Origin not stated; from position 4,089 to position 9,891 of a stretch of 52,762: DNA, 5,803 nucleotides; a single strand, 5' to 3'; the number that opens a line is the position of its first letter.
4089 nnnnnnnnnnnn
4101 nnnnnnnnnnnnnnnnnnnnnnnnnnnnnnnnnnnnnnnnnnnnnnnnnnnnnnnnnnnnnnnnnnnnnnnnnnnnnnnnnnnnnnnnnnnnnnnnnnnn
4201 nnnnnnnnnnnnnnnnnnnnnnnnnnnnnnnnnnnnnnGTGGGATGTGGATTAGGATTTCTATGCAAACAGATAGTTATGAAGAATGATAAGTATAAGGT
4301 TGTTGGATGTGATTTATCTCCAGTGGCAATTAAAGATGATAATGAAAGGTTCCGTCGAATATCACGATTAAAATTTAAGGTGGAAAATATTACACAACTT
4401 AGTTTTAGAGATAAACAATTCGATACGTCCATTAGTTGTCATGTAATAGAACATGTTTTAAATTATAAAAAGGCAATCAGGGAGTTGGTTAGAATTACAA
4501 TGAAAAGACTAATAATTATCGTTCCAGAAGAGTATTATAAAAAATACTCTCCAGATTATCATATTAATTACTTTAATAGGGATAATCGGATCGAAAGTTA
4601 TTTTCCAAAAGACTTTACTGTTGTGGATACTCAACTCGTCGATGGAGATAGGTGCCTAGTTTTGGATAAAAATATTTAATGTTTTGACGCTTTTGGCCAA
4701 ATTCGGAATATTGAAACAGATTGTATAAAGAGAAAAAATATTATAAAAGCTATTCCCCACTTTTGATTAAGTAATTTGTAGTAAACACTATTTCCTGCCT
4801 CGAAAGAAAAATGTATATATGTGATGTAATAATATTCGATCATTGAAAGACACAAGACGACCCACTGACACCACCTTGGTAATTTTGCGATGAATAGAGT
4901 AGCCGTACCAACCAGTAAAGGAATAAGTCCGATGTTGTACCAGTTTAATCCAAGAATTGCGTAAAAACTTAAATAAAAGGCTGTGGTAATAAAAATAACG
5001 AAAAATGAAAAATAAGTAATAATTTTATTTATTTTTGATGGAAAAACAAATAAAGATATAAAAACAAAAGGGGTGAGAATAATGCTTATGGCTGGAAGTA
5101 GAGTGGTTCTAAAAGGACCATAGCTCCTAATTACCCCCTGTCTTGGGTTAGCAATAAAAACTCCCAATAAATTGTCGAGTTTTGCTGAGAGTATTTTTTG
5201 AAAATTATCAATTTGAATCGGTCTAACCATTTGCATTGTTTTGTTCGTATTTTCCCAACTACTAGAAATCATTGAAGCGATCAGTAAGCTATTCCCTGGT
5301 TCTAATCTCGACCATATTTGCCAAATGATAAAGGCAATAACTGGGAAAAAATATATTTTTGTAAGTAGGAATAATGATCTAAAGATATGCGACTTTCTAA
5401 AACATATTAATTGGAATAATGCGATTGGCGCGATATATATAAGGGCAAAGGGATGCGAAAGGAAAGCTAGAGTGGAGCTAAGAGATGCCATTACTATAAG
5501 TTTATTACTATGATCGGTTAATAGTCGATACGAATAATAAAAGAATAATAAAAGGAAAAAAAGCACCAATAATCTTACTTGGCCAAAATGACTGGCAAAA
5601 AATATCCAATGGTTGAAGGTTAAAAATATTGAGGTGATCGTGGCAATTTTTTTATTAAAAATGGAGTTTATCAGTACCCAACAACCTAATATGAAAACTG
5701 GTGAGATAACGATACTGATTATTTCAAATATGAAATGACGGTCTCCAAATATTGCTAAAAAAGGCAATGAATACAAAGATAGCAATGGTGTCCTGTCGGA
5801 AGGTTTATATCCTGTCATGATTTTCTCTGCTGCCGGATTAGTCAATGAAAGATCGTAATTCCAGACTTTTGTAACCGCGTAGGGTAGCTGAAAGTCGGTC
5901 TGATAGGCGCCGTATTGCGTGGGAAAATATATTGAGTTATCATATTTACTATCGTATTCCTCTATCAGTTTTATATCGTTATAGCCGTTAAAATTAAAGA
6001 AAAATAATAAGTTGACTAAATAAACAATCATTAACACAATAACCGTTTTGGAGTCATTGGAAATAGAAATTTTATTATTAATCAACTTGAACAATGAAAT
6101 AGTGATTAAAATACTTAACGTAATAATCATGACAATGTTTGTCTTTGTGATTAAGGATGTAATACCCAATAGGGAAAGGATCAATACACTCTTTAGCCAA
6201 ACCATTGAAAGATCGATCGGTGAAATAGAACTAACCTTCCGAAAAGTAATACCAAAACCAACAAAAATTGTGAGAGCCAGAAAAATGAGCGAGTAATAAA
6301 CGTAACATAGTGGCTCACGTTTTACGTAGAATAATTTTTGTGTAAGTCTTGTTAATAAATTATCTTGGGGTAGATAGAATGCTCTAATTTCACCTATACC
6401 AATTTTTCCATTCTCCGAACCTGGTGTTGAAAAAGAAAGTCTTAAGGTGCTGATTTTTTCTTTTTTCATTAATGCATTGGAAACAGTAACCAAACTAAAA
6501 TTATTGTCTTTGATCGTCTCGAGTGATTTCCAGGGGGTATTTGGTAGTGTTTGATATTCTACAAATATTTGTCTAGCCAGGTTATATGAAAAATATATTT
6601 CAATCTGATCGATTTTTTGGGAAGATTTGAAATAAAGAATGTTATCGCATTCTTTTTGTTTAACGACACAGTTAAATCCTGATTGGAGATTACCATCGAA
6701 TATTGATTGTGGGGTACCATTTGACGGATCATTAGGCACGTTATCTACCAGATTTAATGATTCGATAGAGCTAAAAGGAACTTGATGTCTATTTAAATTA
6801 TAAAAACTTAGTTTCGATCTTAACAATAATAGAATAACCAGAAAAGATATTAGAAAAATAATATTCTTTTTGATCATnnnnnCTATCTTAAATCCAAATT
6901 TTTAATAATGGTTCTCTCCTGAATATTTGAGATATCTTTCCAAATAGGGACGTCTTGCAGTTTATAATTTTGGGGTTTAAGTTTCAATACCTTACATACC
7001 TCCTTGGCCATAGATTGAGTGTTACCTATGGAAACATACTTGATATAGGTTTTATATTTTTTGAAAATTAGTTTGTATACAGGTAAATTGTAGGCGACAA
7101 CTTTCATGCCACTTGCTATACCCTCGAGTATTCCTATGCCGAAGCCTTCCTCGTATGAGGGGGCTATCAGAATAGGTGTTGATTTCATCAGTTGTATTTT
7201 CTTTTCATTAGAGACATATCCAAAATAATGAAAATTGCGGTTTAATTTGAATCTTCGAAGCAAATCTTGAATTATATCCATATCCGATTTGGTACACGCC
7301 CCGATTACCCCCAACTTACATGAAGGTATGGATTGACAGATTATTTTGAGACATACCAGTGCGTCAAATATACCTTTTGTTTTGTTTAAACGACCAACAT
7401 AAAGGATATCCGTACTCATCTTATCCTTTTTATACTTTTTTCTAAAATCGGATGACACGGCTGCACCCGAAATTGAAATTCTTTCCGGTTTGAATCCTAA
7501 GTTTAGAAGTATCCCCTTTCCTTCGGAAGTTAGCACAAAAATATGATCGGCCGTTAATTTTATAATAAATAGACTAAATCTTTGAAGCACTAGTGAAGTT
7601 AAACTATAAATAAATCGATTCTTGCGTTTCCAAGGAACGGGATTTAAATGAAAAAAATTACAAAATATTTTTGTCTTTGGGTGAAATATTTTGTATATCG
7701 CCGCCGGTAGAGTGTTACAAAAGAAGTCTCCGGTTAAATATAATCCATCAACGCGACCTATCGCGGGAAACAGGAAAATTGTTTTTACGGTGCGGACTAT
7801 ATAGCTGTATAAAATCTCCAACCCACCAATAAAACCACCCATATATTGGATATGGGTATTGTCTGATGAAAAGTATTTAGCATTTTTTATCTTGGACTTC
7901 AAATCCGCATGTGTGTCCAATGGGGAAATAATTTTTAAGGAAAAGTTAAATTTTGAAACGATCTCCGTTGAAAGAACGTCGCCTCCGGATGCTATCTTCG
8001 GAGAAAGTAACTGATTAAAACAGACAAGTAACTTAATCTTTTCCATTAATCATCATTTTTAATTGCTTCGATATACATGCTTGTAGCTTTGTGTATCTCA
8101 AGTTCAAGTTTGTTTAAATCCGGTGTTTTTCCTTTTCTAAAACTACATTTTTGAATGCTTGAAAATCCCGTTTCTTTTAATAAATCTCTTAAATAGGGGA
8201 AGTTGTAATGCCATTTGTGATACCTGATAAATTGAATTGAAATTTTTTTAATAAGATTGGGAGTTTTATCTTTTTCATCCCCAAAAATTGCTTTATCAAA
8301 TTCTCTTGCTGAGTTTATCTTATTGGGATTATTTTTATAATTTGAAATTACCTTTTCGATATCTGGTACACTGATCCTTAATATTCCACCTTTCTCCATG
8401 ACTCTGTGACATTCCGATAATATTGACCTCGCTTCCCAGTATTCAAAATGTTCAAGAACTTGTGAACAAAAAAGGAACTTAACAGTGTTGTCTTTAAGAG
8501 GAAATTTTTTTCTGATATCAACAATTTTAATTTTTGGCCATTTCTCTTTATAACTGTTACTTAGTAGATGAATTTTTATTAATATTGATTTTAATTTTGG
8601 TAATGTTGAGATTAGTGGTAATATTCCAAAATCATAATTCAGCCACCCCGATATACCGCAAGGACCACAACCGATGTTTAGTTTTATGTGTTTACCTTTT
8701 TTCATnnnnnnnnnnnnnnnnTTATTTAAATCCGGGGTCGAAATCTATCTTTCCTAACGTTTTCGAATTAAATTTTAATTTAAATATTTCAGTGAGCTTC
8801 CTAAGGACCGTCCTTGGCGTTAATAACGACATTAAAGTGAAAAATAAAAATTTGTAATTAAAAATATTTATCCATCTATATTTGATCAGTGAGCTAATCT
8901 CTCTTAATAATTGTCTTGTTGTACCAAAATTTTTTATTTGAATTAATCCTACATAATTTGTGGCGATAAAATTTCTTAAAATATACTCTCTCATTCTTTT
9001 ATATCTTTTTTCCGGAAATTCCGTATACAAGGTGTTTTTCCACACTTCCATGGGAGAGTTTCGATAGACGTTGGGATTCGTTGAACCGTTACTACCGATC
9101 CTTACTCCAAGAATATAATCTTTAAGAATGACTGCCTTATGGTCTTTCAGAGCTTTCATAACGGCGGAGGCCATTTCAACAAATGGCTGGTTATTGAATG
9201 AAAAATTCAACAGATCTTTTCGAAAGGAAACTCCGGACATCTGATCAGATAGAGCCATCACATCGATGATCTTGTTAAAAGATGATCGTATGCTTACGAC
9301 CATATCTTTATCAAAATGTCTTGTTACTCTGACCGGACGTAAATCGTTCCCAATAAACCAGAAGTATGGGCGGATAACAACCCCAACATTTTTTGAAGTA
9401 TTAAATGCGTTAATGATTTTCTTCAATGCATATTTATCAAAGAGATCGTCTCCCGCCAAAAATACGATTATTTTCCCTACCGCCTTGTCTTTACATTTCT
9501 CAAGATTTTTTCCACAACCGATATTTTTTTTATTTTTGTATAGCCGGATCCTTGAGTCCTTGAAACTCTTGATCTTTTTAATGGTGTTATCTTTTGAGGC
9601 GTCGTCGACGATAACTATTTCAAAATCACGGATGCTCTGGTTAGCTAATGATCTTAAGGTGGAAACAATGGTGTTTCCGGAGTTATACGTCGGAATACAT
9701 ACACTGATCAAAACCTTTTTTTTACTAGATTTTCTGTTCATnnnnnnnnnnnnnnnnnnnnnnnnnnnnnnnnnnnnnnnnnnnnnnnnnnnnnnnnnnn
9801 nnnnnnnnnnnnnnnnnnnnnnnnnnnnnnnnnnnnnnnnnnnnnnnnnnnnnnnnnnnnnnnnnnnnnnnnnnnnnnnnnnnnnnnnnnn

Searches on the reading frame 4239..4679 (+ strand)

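Call 56: search_protein_families(library=pfam, proteins=[window:4239-4679:+], max_evalue=1)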
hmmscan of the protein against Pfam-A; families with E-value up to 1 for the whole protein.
window:4239-4679:+ (146 aa): 11 families
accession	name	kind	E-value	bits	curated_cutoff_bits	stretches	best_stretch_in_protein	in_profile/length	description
PF08241.18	Methyltransf_11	-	5.6e-16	59.4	21.2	1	1-87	3-87/95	Methyltransferase domain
PF13649.12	Methyltransf_25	-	5.9e-13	49.8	27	1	1-87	4-93/97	Methyltransferase domain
PF13847.12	Methyltransf_31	-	7.2e-13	48.9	27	1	2-96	11-110/145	Methyltransferase domain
PF08242.18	Methyltransf_12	-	2.4e-12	47.9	30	1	2-85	4-90/98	Methyltransferase domain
PF13489.12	Methyltransf_23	-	9.5e-06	25.9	27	1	1-86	29-107/164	Methyltransferase domain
PF01209.24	Ubie_methyltran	-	0.0002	21.2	20.1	1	15-87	69-143/233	ubiE/COQ5 methyltransferase family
PF05401.17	NodS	-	0.00082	19.7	24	1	1-86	50-135/201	Nodulation protein S (NodS)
PF05175.20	MTS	-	0.011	15.8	23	1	1-65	38-103/170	Methyltransferase small domain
PF02353.26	CMAS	-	0.015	15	27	1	1-74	69-141/273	Mycolic acid cyclopropane synthetase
PF09633.15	DUF2023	-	0.085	13.4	27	1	70-125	4-58/101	Protein of unknown function (DUF2023)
PF05724.17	TPMT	-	0.24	11.5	26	1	12-43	53-87/218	Thiopurine S-methyltransferase (TPMT)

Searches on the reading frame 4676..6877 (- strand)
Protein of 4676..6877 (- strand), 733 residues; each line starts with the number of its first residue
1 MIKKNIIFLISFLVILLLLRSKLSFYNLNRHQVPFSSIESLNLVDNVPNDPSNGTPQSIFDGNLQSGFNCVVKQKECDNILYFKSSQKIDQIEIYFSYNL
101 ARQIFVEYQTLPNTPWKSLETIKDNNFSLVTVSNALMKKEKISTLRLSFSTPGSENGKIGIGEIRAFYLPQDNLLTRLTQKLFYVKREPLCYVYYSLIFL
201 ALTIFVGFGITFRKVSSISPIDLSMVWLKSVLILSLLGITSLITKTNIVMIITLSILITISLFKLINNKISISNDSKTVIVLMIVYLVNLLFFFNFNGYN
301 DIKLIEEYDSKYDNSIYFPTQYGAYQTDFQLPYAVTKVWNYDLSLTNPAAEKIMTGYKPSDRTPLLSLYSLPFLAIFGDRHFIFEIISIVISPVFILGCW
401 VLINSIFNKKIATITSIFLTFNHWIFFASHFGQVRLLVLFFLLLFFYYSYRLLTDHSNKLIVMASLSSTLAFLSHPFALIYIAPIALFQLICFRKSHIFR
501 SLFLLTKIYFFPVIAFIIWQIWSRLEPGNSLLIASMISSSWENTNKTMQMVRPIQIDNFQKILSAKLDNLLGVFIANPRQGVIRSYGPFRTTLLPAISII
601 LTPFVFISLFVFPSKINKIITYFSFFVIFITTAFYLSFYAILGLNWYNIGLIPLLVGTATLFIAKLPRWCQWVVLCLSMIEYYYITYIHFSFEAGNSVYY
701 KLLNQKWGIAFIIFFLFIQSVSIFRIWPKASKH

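Call 5: search_protein_families(library=pfam, proteins=[window:4676-6877:-], max_evalue=0.01)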
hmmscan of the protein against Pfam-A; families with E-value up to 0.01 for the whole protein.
window:4676-6877:- (733 aa): 1 family
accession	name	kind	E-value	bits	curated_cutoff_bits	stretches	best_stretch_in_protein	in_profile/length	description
PF13231.12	PMT_2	-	8.8e-09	36.2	26.1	1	364-519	4-160/160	Dolichyl-phosphate-mannose-protein mannosyltransferase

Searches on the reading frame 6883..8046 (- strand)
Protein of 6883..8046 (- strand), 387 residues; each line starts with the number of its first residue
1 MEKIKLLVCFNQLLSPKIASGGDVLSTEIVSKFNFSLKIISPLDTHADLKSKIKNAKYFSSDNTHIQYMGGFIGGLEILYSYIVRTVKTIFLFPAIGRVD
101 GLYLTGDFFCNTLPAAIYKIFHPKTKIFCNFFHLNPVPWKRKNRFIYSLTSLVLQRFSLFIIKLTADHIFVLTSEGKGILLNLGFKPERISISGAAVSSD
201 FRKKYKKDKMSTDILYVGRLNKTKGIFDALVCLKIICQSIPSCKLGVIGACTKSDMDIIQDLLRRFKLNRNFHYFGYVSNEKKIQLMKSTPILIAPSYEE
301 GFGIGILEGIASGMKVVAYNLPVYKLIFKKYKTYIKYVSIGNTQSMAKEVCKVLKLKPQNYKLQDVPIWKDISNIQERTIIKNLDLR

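Call 22: search_protein_families(library=pfam, proteins=[window:6883-8046:-], max_evalue=0.001)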
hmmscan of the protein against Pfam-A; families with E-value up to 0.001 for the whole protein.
window:6883-8046:- (387 aa): 3 families
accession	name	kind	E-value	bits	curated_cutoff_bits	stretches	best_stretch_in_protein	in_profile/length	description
PF00534.26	Glycos_transf_1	-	6.9e-24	84.7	26.4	1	200-359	4-161/172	Glycosyl transferases group 1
PF13692.12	Glyco_trans_1_4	-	8.6e-15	55.7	27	1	213-355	3-141/142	Glycosyl transferases group 1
PF20706.3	GT4-conflict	-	0.00028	20.4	26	1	208-316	194-308/385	Family 4 Glycosyltransferase in conflict systems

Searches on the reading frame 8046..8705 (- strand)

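Call 22: search_protein_families(library=pfam, proteins=[window:8046-8705:-], max_evalue=0.001)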
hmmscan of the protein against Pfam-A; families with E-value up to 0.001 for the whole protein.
window:8046-8705:- (219 aa): 2 families
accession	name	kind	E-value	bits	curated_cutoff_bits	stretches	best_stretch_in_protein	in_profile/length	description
PF08241.18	Methyltransf_11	-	1.7e-08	35.4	21.2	1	9-110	1-94/95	Methyltransferase domain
PF13649.12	Methyltransf_25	-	4.2e-05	24.6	27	1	62-107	53-97/97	Methyltransferase domain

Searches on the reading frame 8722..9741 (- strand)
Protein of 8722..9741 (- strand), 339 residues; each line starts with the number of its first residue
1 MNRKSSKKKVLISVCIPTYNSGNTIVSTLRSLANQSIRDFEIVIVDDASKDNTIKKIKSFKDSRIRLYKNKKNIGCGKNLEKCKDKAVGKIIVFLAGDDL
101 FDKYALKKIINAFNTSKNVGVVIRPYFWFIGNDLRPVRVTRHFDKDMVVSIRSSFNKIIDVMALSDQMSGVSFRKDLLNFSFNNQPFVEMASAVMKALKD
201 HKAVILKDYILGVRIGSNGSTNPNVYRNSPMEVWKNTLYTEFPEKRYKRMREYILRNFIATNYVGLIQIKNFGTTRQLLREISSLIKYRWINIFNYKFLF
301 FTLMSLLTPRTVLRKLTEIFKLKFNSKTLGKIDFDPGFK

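Call 22: search_protein_families(library=pfam, proteins=[window:8722-9741:-], max_evalue=0.001)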
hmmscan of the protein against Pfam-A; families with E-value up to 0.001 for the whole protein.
window:8722-9741:- (339 aa): 3 families
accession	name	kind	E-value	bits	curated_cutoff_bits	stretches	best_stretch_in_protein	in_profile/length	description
PF00535.33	Glycos_transf_2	-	1.3e-27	97.3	23.3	1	13-138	1-128/168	Glycosyl transferase family 2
PF13641.12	Glyco_tranf_2_3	-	2e-11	44.8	27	1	12-217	3-196/230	Glycosyltransferase like family 2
PF10111.15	Glyco_tranf_2_2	-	4.1e-10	40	27.3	1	13-118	1-114/276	Glycosyltransferase like family 2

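Call 25: search_solved_structures(query=window:8722-9741:-, max_evalue=0.001)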
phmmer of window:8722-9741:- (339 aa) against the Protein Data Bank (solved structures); distinct sequences matched with E-value up to 0.001: 19.
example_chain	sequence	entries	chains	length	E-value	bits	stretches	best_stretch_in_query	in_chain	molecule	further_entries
2z87_A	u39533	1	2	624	1.1e-16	64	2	7-115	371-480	Chondroitin synthase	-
2z86_A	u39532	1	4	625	1.1e-16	64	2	7-115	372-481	Chondroitin synthase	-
5tze_C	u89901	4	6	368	8.5e-10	41.4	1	12-109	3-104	Glycosyl transferase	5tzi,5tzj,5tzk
5tz8_A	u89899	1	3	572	1.7e-09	40.5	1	12-109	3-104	Glycosyl transferase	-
8viw_A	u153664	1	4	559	5e-08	35.6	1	6-119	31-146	Heparosan synthase B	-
8vh7_A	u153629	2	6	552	5.2e-08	35.6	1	6-119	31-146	Heparosan synthase B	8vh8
8bz8_A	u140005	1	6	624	6.7e-08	35.2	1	4-122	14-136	Glycosyltransferase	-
8bz4_A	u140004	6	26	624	6.9e-08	35.2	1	4-122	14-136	Glycosyltransferase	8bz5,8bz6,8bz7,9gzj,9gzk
6p61_A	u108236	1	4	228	2.8e-07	33.2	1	6-113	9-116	Glycosyltransferase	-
3bcv_A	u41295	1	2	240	3.4e-07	32.9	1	12-105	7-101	Putative glycosyltransferase protein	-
5hea_A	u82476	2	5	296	3.8e-07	32.7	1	11-113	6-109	Putative glycosyltransferase (GalT1)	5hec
1h7l_A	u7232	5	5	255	7e-07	31.9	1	12-113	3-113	SPORE COAT POLYSACCHARIDE BIOSYNTHESIS PROTEIN SPSA | PROTEIN (SPORE COAT POLYSACCHARIDE BIOSYNTHESIS PROTEIN SPSA)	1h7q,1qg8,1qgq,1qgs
9omh_A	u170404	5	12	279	3.5e-06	29.6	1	12-122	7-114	Glycosyltransferase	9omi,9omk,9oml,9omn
9omm_A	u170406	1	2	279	3.5e-06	29.6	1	12-122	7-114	Glycosyltransferase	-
9omj_A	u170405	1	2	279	3.8e-06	29.4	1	12-122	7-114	Glycosyltransferase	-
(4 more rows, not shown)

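Call 32: search_protein_families(library=ncbifam, proteins=[window:8722-9741:-], max_evalue=0.00001)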
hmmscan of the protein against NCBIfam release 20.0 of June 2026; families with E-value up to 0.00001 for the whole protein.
window:8722-9741:- (339 aa): 18 families
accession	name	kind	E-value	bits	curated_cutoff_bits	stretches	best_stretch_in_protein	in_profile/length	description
NF047683.1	TeichurnBiosyTuaG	equivalog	4.7e-19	69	400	1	7-114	3-112/252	teichuronic acid biosynthesis protein TuaG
TIGR03937.1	PgaC_IcaA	equivalog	2.3e-18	66.3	422.3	1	5-122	40-159/407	poly-beta-1,6-N-acetyl-D-glucosamine synthase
NF053739.1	GlytfEpsEBac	equivalog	1e-16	60.7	450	1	12-156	3-150/265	glycosyltransferase EpsE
NF050050.1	ProtGlycPglI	equivalog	4.2e-14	52.6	500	1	11-114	3-109/306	GalNAc(5)-diNAcBac-PP-undecaprenol beta-1,3-glucosyltransferase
TIGR04283.1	glyco_like_mftF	equivalog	6.9e-13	48.7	182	1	12-119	1-104/221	TIGR04283 family arsenosugar biosynthesis glycosyltransferase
NF007482.0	PRK10073.1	equivalog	6.8e-12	45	423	1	8-111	4-108/334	glycosyltransferase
NF041875.1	EPS_EpsD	equivalog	8.7e-12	45.1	370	1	12-106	1-97/325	exopolysaccharide biosynthesis glycosyltransferase EpsD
TIGR03111.1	glyc2_xrt_Gpos1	hypoth_equivalog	3.1e-10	39.4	363.95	1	4-120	43-163/439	TIGR03111 family XrtG-associated glycosyltransferase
NF047588.1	GlcsyltransPgfSStrep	equivalog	2.2e-09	36.9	500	1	12-117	3-114/308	glycosyltransferase PgfS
NF038299.1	EPS_HpsN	equivalog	9.8e-09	34.6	425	1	11-123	2-116/317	hormogonium polysaccharide biosynthesis glycosyltransferase HpsN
NF007453.0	PRK10018.1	equivalog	1.6e-08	34.5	382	1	7-102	3-100/280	colanic acid biosynthesis glycosyltransferase WcaA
NF038302.1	EPS_HpsE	equivalog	4.8e-08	32.3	300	1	12-115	3-113/307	hormogonium polysaccharide biosynthesis glycosyltransferase HpsE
TIGR04017.1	WcaA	equivalog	5.9e-08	32.6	495.75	1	7-101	2-98/279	colanic acid biosynthesis glycosyltransferase WcaA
NF045692.1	OglycostaseCruG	equivalog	2.8e-07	29.8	600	1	11-70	42-103/386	2'-O-glycosyltransferase CruG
NF010496.0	PRK13915.1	equivalog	3.1e-07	29.8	262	1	6-121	27-150/307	glucosyl-3-phosphoglycerate synthase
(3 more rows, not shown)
